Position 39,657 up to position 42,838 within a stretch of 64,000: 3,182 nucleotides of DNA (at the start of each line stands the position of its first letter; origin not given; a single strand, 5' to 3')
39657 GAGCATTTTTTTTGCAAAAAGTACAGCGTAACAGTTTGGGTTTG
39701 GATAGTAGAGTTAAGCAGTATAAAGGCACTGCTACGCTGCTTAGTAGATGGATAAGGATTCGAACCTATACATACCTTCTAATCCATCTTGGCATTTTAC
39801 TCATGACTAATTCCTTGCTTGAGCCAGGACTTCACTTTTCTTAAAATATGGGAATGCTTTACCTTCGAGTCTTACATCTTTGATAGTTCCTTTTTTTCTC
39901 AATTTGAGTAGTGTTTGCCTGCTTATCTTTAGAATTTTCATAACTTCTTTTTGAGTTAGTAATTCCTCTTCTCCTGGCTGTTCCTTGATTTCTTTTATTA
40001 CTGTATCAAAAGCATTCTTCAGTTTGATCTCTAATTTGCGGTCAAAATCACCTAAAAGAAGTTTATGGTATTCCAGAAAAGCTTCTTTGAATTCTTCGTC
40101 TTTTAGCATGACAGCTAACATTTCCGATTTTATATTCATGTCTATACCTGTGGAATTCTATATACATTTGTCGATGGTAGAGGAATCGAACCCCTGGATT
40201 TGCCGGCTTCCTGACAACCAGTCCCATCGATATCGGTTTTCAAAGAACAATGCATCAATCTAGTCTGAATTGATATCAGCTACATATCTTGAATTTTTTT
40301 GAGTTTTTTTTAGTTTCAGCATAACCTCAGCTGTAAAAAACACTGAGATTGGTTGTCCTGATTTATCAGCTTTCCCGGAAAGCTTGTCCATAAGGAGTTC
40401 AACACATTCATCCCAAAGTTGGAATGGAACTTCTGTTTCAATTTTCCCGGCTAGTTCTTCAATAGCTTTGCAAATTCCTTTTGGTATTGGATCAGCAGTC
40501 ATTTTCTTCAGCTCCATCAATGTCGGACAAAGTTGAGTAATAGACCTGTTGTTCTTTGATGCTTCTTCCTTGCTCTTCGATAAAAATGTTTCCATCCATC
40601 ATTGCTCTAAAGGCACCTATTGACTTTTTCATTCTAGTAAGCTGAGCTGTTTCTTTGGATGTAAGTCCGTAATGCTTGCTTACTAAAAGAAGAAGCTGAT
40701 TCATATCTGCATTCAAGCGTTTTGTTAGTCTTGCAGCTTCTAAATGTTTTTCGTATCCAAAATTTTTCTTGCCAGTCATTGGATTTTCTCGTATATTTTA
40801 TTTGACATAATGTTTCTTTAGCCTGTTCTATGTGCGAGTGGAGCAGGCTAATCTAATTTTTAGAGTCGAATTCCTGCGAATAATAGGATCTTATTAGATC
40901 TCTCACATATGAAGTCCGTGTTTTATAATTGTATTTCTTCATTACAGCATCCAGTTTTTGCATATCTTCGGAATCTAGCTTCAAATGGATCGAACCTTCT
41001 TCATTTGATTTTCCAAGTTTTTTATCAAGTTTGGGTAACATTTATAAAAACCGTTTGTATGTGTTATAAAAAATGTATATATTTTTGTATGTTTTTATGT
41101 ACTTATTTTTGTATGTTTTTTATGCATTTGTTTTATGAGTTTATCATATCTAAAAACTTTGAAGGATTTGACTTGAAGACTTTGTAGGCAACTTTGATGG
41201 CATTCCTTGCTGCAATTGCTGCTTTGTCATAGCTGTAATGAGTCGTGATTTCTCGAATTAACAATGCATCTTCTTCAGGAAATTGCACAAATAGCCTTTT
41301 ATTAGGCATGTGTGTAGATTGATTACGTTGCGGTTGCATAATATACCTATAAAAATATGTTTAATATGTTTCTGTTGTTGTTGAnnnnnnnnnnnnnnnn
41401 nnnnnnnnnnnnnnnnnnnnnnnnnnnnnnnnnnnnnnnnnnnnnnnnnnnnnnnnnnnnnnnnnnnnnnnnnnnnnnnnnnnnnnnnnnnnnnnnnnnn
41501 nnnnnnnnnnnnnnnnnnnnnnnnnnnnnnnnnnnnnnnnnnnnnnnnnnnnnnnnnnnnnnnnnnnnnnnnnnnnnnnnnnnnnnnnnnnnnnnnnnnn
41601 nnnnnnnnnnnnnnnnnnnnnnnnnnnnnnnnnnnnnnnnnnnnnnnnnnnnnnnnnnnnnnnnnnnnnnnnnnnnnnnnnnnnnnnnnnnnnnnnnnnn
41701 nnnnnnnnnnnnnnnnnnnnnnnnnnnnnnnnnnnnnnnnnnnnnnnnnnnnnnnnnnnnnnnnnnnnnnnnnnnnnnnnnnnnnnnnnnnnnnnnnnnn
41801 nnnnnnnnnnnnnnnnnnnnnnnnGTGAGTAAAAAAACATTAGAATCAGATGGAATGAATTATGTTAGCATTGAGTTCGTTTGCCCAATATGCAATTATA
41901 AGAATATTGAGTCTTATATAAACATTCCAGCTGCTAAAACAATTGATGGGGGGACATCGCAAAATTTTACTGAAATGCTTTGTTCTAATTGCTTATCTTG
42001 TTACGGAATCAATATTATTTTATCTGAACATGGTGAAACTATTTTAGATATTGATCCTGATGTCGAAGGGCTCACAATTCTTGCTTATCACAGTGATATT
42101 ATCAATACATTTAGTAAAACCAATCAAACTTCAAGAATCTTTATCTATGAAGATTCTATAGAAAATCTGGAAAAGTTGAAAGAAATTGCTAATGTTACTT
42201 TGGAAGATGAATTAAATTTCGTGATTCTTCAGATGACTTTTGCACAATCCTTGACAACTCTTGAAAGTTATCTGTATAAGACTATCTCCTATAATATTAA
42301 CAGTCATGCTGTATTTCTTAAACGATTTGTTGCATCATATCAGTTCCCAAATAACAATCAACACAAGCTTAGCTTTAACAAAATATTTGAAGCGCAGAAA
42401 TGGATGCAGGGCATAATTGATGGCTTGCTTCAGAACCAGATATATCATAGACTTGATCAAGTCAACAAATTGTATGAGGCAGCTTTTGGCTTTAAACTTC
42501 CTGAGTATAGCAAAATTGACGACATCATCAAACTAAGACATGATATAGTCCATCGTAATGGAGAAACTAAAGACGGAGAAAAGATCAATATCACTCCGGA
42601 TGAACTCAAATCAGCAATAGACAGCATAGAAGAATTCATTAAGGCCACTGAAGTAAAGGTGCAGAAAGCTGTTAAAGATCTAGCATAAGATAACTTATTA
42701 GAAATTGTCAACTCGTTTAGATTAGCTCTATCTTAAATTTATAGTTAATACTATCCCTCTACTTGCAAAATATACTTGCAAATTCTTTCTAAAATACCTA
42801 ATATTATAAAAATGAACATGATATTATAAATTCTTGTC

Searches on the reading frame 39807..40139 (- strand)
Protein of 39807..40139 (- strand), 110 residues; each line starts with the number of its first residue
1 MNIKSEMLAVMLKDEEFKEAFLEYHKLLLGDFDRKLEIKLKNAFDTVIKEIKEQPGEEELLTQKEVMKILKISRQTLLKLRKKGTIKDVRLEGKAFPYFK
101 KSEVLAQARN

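Call 39: search_protein_families(library=pfam, proteins=[window:39807-40139:-], max_evalue=0.001)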
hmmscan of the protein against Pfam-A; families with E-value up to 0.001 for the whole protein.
window:39807-40139:- (110 aa): 1 family
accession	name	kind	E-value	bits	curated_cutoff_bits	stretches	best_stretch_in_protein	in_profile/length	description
PF12728.13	HTH_17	-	9.5e-08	32.6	27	1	60-106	1-45/51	Helix-turn-helix domain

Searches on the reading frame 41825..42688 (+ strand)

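Call 23: search_protein_families(library=pfam, proteins=[window:41825-42688:+], max_evalue=0.001)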
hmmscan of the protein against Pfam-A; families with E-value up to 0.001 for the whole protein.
window:41825-42688:+ (287 aa): 1 family
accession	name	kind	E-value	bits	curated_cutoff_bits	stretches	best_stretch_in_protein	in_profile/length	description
PF18735.6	HEPN_RiboL-PSP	-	1.9e-10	41.4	28.4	1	109-276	4-186/191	RiboL-PSP-HEPN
